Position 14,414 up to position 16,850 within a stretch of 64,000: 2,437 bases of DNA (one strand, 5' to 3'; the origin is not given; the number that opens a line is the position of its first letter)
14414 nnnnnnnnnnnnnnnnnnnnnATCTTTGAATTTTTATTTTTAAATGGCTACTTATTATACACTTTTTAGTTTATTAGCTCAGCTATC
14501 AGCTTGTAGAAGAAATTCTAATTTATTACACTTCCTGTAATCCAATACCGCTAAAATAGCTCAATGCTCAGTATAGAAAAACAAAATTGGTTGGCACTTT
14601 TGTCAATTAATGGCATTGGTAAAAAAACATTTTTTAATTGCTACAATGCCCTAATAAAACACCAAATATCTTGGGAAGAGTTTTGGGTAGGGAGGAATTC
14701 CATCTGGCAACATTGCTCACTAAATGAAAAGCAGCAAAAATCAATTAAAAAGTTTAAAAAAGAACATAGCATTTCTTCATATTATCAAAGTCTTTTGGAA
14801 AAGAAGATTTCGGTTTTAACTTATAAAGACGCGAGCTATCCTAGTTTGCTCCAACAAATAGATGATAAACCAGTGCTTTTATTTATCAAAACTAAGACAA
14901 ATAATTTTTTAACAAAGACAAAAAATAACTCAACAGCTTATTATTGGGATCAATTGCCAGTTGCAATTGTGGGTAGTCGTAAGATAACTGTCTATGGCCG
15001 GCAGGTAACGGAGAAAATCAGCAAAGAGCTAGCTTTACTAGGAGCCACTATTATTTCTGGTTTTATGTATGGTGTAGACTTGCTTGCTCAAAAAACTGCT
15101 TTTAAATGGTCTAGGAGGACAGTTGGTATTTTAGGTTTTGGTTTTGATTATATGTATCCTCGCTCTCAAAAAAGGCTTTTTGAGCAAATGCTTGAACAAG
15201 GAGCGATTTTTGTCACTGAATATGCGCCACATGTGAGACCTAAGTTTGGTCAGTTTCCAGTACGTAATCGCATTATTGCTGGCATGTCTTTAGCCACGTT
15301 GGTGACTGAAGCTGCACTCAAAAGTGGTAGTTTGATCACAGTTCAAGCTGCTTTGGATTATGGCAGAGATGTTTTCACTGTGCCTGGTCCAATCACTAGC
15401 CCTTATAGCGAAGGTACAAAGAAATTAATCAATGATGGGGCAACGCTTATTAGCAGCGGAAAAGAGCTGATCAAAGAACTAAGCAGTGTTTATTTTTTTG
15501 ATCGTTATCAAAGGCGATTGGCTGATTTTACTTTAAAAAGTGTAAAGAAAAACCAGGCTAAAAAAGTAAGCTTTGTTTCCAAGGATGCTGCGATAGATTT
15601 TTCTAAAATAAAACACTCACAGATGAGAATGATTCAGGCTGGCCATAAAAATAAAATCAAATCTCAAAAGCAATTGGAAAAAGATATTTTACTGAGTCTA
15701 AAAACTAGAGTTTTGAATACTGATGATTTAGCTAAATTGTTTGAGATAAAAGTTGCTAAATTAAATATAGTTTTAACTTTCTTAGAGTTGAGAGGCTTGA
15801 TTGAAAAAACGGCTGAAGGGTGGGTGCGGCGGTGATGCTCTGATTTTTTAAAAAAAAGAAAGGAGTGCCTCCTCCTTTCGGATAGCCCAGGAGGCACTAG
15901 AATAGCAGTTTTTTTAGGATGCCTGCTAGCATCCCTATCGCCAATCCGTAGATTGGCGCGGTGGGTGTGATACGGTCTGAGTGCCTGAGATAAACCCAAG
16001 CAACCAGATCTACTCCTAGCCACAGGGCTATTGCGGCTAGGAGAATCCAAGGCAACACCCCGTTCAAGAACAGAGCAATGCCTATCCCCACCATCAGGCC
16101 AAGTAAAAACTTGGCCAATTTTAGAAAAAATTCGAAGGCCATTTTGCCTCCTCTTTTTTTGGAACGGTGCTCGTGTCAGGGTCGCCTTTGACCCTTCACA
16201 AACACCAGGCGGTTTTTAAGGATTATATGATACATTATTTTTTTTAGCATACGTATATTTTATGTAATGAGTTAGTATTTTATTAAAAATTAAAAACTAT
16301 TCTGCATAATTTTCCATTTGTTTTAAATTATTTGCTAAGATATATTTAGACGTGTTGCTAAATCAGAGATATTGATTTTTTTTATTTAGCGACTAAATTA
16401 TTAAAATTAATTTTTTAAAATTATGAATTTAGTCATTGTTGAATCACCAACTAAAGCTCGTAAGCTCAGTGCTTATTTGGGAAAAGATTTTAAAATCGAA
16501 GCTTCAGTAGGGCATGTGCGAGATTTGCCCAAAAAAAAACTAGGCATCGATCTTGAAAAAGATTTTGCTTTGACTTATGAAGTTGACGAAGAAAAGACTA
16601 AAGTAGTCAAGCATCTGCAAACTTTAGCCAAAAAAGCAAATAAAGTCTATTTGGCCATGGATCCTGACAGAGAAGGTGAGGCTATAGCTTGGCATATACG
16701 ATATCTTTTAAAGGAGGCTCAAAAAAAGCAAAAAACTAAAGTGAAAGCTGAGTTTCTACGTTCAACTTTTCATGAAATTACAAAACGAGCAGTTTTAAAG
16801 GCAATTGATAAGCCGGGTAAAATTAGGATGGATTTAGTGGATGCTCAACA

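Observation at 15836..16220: GC-rich islet (about 50% GC) encoding a small 3-TM protein with a structured GC-rich leader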

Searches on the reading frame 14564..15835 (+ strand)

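Call 48: search_protein_families(library=pfam, proteins=[window:14564-15835:+], max_evalue=0.001)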
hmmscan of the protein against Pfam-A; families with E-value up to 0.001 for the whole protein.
window:14564-15835:+ (423 aa): 1 family
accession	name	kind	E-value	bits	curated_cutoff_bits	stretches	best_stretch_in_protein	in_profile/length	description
PF02481.21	DNA_processg_A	-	4.2e-65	219.3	29.6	1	79-296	4-210/212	DNA recombination-mediator protein A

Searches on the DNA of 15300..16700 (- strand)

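Call 4: search_rna_families(source=window, start=15300, end=16700, threshold=evalue, max_evalue=10, show_alignments=3)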
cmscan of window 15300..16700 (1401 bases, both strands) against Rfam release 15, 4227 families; matches with E-value up to 10: 4.
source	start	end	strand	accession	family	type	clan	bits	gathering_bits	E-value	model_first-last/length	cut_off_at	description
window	16391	16434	+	RF00207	K10_TLS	Cis-reg;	-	19.2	43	0.95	1-48/48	no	K10 transport/localisation element (TLS)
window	16504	16549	+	RF00522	PreQ1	Cis-reg; riboswitch;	-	18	39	1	1-45/45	no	PreQ1 (pre queuosine) riboswitch aptamer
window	15853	15880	-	RF04343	Plastid-psbA-2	Cis-reg;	CL00153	17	55.8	5.9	1-60/60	no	Plastid-psbA-2 3UTR RNA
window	16362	16383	+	RF00079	OmrA-B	Gene; sRNA;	-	15.5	40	8.3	1-87/87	no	OmrA-B family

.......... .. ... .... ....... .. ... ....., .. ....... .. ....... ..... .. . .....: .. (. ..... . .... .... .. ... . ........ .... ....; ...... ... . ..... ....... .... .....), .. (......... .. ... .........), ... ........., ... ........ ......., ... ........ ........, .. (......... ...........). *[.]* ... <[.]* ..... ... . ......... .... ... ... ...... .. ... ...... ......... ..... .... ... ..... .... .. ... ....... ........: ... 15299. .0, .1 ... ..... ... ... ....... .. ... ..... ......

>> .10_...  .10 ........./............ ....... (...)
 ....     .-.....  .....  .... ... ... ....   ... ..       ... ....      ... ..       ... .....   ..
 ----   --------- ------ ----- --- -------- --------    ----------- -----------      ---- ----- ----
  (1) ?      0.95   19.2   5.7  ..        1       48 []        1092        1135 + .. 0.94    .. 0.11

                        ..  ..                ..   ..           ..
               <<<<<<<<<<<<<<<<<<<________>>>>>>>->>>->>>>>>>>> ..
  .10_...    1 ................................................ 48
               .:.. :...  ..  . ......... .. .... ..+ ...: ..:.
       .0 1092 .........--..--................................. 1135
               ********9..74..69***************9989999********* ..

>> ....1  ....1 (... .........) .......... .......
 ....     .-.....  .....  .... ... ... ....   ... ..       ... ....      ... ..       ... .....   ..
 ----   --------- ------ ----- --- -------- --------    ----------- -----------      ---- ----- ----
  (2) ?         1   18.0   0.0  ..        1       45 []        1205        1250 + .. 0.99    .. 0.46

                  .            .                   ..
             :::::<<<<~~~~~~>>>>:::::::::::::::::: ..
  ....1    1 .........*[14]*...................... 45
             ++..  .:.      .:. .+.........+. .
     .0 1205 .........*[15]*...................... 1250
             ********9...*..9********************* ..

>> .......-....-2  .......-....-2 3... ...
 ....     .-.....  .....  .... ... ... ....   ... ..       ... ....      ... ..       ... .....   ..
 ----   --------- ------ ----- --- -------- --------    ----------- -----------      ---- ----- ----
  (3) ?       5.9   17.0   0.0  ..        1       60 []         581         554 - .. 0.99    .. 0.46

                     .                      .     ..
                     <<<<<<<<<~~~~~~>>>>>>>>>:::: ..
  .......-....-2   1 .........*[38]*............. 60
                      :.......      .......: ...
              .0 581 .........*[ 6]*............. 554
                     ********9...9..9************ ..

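Call 31: search_dna_similar(query=window:15836-16225:-, collection=phages, mode=distant, max_evalue=1)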
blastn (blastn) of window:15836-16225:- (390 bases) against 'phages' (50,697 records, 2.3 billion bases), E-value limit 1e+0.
No match.

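Call 32: search_dna_similar(query=window:15836-16225:-, collection=plasmids, mode=distant, max_evalue=1)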
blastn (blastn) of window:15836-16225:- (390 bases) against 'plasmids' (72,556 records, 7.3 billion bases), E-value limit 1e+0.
Records with a match: 1; places in all: 1; records where one place covers at least 80% of the query: 0.
Best place of each record, by identity: 80-90% 1.
By first word of the organism name: Escherichia 1.
By predicted mobility (MOB-suite, as given by PLSDB): conjugative 1.
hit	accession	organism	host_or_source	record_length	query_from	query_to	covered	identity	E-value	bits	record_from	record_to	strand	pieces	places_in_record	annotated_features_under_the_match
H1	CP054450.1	Escherichia coli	Homo sapiens,whole organism,rectal swab ...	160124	310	352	11%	83.7%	3e-1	44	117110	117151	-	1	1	none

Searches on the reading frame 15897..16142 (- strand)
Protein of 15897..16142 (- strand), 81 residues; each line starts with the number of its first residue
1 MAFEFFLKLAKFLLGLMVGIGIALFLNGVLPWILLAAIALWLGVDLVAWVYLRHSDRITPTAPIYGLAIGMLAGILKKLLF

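Call 8: search_protein_families(library=pfam, proteins=[window:15897-16142:-], max_evalue=10)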
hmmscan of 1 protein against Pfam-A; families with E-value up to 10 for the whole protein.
window:15897-16142:- (81 aa): 3 families
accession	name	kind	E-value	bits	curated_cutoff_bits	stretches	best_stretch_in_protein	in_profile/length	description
PF01899.21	MNHE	-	1.2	9.3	27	1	9-47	15-58/145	Na+/H+ ion antiporter subunit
PF20990.2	DUF2207_C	-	2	8.5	33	1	8-61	142-195/247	Predicted membrane protein (DUF2207) C-terminal domain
PF09472.15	MtrF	-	2.5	8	22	0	13-33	42-61/62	Tetrahydromethanopterin S-methyltransferase, F subunit (MtrF)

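Call 10: find_homologous_proteins(query=window:15897-16142:-, max_evalue=0.01)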
Query window:15897-16142:- (81 aa): 1 proteins with E <= 0.01 among 16 candidates.
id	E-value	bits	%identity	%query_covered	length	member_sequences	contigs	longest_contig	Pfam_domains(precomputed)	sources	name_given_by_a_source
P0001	2.1e-42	161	100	100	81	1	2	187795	-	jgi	jgi:hypothetical protein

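Call 13: find_encoding_contigs(protein=P0001, flank=6000, max_places=6)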
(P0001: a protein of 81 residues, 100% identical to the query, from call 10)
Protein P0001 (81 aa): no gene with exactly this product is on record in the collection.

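Call 22: search_protein_representatives(protein=window:15897-16142:-)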
Query: 81 residues. Proteins with E-value up to 0.001 (for the whole library): 1; up to 1e-10: 1; up to 1e-30: 1. The best 1 are listed.
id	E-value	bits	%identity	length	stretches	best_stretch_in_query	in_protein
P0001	6.7e-43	160.5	100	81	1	1-81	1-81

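Call 23: search_protein_families(library=phrogs, proteins=[window:15897-16142:-], max_evalue=10)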
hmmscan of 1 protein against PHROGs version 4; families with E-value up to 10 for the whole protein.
window:15897-16142:- (81 aa): 0 families

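Call 24: search_protein_families(library=ncbifam, proteins=[window:15897-16142:-], max_evalue=10)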
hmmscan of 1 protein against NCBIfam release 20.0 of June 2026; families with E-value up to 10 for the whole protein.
window:15897-16142:- (81 aa): 2 families
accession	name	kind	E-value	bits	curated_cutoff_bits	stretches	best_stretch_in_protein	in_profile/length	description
NF050096.1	BicarbTportBicA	equivalog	0.00049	18.8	880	1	16-64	327-375/547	bicarbonate transporter BicA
NF009776.0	PRK13275.1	equivalog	8.4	5.8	64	0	13-35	45-67/70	tetrahydromethanopterin S-methyltransferase subunit F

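Call 30: list_cluster_members(proteins=[P0001])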
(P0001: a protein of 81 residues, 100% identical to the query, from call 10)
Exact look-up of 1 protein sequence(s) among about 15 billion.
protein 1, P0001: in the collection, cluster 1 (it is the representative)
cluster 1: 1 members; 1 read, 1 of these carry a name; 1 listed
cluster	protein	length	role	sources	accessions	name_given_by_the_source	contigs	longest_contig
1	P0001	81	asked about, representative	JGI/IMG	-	hypothetical protein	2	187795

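Call 39: find_related_loci(query=window:15897-16139:-, collection=viral_contigs, flank=3000)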
Query window:15897-16139:- (80 aa) in viral_contigs; peptide patterns used: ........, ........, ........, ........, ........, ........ (x = any residue, [..] = any of these).
25 stretches matched a pattern, but none encodes a relative of the query by tblastn (E <= 1e-3).

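Call 47: predict_structure(protein=window:15897-16139:-)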
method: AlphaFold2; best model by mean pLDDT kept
length: 80 residues; sequences in the alignment: 1
mean_pLDDT: 81.3   pTM: 0.43
mean pLDDT of the five models: 81.3, 81.0, 80.9, 76.2, 72.0
residues with pLDDT >= 90: 20; 70-90: 49; 50-70: 11; < 50: 0
segments of 3 or more residues with pLDDT < 50: none
pLDDT, mean of each block of 10 residues (from residue 1): 95 95 86 84 80 68 69 72
secondary structure, 60 per line:
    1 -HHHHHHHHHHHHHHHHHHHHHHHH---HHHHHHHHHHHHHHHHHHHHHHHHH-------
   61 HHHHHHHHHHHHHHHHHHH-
elements in order: H2-25 H29-53 H61-79

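Call 54: fold_search(model_id=the predicted structure, library=pdb)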
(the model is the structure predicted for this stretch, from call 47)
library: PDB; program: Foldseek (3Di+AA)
matches with E <= 10: 6; with E <= 0.001: 0
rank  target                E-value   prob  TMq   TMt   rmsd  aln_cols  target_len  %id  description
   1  7w5z_B                4.0e+00  0.21  0.37  0.17   3.1        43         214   14  Cryo-EM structure of Tetrahymena thermophila mitochondrial complex IV, composite dimer model (released 2022-04-06)
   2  4yuu_Z2               4.3e+00  0.11  0.34  0.41   5.0        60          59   23  Crystal structure of oxygen-evolving photosystem II from a red alga (released 2016-01-20)
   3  4yuu_z2               6.5e+00  0.08  0.32  0.40   5.1        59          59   24  Crystal structure of oxygen-evolving photosystem II from a red alga (released 2016-01-20)
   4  9f63                  7.9e+00  0.18  0.48  0.11   2.4        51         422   20  Crystal structure of Saccharomyces cerevisiae pH nine-sensitive protein 1 (PNS1) (released 2024-05-15)
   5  2lm9_MODEL_1_A        7.9e+00  0.07  0.37  0.33  10.0        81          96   20  The NMR structure of a major allergen from dust mite (released 2012-08-22)
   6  6tl3_A                9.7e+00  0.06  0.29  0.12   5.1        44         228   20  Crystal structure of an Estrogen Receptor alpha 8-mer phosphopeptide in complex with 14-3-3sigma stabilized by a Pyrro (released 2020-04-29)

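Call 55: fold_search(model_id=the predicted structure, library=viral)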
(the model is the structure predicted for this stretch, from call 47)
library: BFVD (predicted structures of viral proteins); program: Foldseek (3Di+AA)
matches with E <= 10: 38; with E <= 0.001: 0
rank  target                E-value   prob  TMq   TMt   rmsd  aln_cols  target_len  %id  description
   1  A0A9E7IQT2            3.1e+00  0.21  0.39  0.52   2.8        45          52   18  (no name in the UniProt tables at hand)
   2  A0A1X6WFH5            3.8e+00  0.18  0.40  0.15   4.5        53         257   23  (no name in the UniProt tables at hand)
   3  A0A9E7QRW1            4.6e+00  0.21  0.43  0.57   3.1        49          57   22  (no name in the UniProt tables at hand)
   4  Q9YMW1                5.0e+00  0.10  0.40  0.45   4.7        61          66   23  LdOrf-13 peptide [Lymantria dispar multicapsid nuclear polyhedrosis virus]
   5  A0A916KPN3            5.3e+00  0.20  0.56  0.38   8.8        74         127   16  Uncharacterized protein [Choristoneura biennis entomopoxvirus]
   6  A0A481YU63            6.1e+00  0.20  0.50  0.50   3.2        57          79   16  Uncharacterized protein [Marseillevirus LCMAC102]
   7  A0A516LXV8            6.1e+00  0.20  0.44  0.42   2.4        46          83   22  (no name in the UniProt tables at hand)
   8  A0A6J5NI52            6.1e+00  0.20  0.53  0.29   7.8        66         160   18  Uncharacterized protein [uncultured Caudovirales phage]
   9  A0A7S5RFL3            6.5e+00  0.12  0.47  0.32  12.3        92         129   18  (no name in the UniProt tables at hand)
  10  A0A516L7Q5            6.5e+00  0.11  0.33  0.37   6.4        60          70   12  (no name in the UniProt tables at hand)
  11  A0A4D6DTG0            6.9e+00  0.28  0.61  0.74   2.2        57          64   14  Uncharacterized protein [Enterococcus phage vB_EfaP_Ef6.3]
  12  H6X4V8                6.9e+00  0.11  0.47  0.43  11.0        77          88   10  Uncharacterized protein [Klebsiella phage vB_KleM_RaK2]
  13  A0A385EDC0            6.9e+00  0.07  0.34  0.29   8.8        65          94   23  Transmembrane protein [Caulobacter phage CcrSC]
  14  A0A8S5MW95            6.9e+00  0.05  0.29  0.11   6.4        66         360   15  Hint [Caudovirales sp. ctUL28]
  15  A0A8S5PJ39            7.4e+00  0.11  0.38  0.30   3.8        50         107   16  Uncharacterized protein [Siphoviridae sp. ctcUB23]
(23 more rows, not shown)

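Call 63: search_protein_families(library=padloc, proteins=[window:15897-16142:-], max_evalue=1)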
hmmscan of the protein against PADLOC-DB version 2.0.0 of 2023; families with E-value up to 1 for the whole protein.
window:15897-16142:- (81 aa): 0 families

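Call 64: search_solved_structures(query=window:15897-16142:-, max_evalue=10)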
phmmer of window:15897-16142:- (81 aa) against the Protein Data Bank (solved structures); distinct sequences matched with E-value up to 10: 5.
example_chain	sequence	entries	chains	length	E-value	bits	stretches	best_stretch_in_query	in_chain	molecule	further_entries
2m67_A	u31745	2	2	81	0.062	17.1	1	14-57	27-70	MerF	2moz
2h3o_A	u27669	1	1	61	0.076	16.8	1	14-56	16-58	MerF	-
2lj2_A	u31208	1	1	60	0.078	16.8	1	14-56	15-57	MerF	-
1waz_A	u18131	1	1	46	0.21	15.4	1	16-53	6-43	MERF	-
6ki1_A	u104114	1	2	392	1.9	12.4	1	13-69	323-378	Low affinity sulfate transporter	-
